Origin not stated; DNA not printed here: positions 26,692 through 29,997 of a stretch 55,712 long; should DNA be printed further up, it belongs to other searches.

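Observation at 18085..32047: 13.9-kb nine-gene operon joining two ABC-importer membrane modules to an uncharacterised NHL-propeller / Yip1 / giant exoprotein trio: candidate undescribed cell-surface capture-and-import system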

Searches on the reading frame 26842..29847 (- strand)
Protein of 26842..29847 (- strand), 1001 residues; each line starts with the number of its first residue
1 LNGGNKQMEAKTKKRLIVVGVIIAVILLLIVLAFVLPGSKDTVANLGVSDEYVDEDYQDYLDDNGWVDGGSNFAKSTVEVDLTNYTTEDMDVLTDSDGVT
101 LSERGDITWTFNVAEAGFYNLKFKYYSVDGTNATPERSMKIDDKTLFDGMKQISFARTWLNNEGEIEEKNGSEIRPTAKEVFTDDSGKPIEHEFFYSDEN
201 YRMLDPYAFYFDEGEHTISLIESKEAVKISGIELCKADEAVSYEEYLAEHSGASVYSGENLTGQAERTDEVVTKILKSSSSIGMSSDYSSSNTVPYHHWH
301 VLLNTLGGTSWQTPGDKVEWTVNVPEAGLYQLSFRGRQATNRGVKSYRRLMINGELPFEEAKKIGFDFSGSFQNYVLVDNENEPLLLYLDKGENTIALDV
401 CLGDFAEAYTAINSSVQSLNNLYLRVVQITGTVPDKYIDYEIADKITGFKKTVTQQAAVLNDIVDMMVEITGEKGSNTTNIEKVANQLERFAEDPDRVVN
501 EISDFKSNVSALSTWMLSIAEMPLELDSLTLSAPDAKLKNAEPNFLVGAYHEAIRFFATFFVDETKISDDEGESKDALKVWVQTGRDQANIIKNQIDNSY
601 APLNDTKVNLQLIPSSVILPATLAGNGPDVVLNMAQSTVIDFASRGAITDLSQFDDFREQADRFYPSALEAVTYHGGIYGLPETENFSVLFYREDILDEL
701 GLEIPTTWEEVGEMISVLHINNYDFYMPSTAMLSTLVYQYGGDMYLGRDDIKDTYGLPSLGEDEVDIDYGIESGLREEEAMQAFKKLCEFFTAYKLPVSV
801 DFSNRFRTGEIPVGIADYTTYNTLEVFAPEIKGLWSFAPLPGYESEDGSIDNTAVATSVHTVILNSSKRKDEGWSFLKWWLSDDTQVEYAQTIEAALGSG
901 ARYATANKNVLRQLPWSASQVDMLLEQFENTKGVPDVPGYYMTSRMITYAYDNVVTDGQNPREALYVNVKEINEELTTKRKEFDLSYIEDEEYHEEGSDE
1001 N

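Call 3: search_protein_families(library=pfam, proteins=[window:26842-29847:-], max_evalue=0.01)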
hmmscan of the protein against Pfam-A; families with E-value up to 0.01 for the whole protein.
window:26842-29847:- (1001 aa): 4 families
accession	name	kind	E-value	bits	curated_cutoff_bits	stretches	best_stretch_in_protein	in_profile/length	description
PF01547.30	SBP_bac_1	-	2.1e-22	80.9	26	1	605-886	23-306/307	Bacterial extracellular solute-binding protein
PF13416.11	SBP_bac_8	-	1.1e-15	58.6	27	1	621-893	31-256/279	Bacterial extracellular solute-binding protein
PF25275.1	Golvesin_C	-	0.00035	21.1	31.6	0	312-342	37-67/132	Golvesin C-terminal domain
PF16990.11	CBM_35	-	0.00095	19.9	28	0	309-355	29-72/121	Carbohydrate binding module (family 35)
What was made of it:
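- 26842..29847 (-): S: N-terminally TM-anchored giant solute-binding protein (994-1001 aa). It has two CBM35-like beta-sandwich modules, a helical linker and a family-1 SBP domain. SBP_bac_1 E 2e-22 at residues 605-886, with weak CBM_35/Golvesin_C hits (call 3).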

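Call 4: search_protein_families(library=ncbifam, proteins=[window:26842-29847:-], max_evalue=0.01)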
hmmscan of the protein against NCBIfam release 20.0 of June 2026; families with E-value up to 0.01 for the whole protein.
window:26842-29847:- (1001 aa): 4 families
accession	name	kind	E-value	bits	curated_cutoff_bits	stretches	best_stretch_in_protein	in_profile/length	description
NF007011.0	PRK09474.1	equivalog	1.3e-06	27.6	291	1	623-966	78-388/396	maltose/maltodextrin ABC transporter substrate-binding protein MalE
NF053763.1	ABCarbgalBndGanS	equivalog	4.7e-06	25.6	700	1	623-713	87-171/420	galactooligosaccharide ABC transporter substrate-binding protein GanS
TIGR03850.1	bind_CPR_0540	equivalog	0.0001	21.1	299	1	574-713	32-186/437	carbohydrate ABC transporter substrate-binding protein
TIGR03851.1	chitin_NgcE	equivalog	0.0016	17.4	399.65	1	619-714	85-189/450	N-acetylglucosamine/diacetylchitobiose ABC transporter substrate-binding protein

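Call 63: search_protein_families(library=pfam, alignment_id=A2, max_evalue=0.01)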
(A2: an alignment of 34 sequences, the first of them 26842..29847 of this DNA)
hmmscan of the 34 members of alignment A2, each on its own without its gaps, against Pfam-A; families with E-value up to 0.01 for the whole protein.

A. member 1, window:26842-29847:- (1001 aa): 4 families
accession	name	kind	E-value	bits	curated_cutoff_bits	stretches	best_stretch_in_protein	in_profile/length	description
PF01547.30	SBP_bac_1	-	2.1e-22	80.9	26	1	605-886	23-306/307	Bacterial extracellular solute-binding protein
PF13416.11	SBP_bac_8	-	1.1e-15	58.6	27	1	621-893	31-256/279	Bacterial extracellular solute-binding protein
PF25275.1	Golvesin_C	-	0.00035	21.1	31.6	0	312-342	37-67/132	Golvesin C-terminal domain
PF16990.11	CBM_35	-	0.00095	19.9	28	0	309-355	29-72/121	Carbohydrate binding module (family 35)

B. families by the number of members that match (of 34 scanned): 8 families
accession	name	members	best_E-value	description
PF13416.11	SBP_bac_8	34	1.5e-23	Bacterial extracellular solute-binding protein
PF01547.30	SBP_bac_1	33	5.8e-26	Bacterial extracellular solute-binding protein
PF25275.1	Golvesin_C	19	5.2e-05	Golvesin C-terminal domain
PF16990.11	CBM_35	9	0.00011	Carbohydrate binding module (family 35)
PF09394.16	Inhibitor_I42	3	0.0024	Chagasin family peptidase inhibitor I42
PF05565.16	Sipho_Gp157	1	0.0038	Siphovirus Gp157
PF08602.15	Mgr1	1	0.0064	Mgr1-like, i-AAA protease complex subunit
PF08066.17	PMC2NT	1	0.007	PMC2NT (NUC016) domain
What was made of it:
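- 26842..29847 (-): These weak hits recur in 9 and 19 of 34 orthologues (call 63).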

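Call 65: search_solved_structures(query=A2, max_evalue=0.001)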
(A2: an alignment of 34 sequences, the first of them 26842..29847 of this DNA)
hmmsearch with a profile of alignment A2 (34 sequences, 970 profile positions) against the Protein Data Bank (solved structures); distinct sequences matched with E-value up to 0.001: 165 (the best 60 are shown).
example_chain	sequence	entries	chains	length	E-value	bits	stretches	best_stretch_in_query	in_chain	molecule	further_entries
5ysb_A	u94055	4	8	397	9.7e-30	106.1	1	568-919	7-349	Lin1841 protein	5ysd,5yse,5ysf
5ci5_A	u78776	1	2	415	1.6e-17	65.7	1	569-873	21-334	Extracellular solute-binding protein family 1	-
3uor_A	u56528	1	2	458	4.5e-16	60.9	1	569-748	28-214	ABC transporter sugar binding protein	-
6h0h_A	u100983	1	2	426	1.5e-15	59.2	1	587-860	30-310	Probable solute binding protein of ABC transporter system for sugars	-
6q5g_A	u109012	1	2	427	1.5e-15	59.1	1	587-860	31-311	Sugar ABC transporter substrate-binding protein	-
4r9f_A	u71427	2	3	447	1e-14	56.4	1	611-716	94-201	MBP1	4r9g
7x0i_A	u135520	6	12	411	9.5e-14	53.2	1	611-770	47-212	CbpB | CpbB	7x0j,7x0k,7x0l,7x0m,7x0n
9xf5_A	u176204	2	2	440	5.7e-13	50.6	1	569-716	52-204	ABC transporter substrate-binding protein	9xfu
4qrz_A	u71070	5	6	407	1.8e-12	49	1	588-752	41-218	ABC-TYPE SUGAR TRANSPORTER | ABC transporter, substrate binding protein (Sugar)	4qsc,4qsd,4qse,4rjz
6hur_A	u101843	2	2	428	5.5e-12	47.4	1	623-746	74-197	ABC transporter substrate-binding protein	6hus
2hfb_A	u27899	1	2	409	1.3e-11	46.2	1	581-712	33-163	Sugar ABC transporter, sugar-binding protein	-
6pql_A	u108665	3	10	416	1.5e-11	45.9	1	583-712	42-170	ABC transporter sugar-binding protein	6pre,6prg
2gha_A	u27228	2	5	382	1.6e-11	45.9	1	572-766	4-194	maltose ABC transporter, periplasmic maltose-binding protein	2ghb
2hq0_A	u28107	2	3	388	1.7e-11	45.8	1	586-712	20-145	Sugar ABC transporter, sugar-binding protein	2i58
2heu_A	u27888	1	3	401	1.7e-11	45.8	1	585-712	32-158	Sugar ABC transporter, sugar-binding protein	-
5x7g_A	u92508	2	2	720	1.7e-07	32.5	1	306-403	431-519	Cycloisomaltooligosaccharide glucanotransferase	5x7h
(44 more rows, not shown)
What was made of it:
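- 26842..29847 (-): By profile against the PDB, the SBP part is closest to Lin1841 5ysb (E 1e-29) and the CBM part hits the CITase 5x7g module (E 2e-7) (call 65).
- On CUT1-type ABC type I sugar importer: S: SBP_bac_1 E 2e-22, and closest to Lin1841 by profile against the PDB (calls 3, 65).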
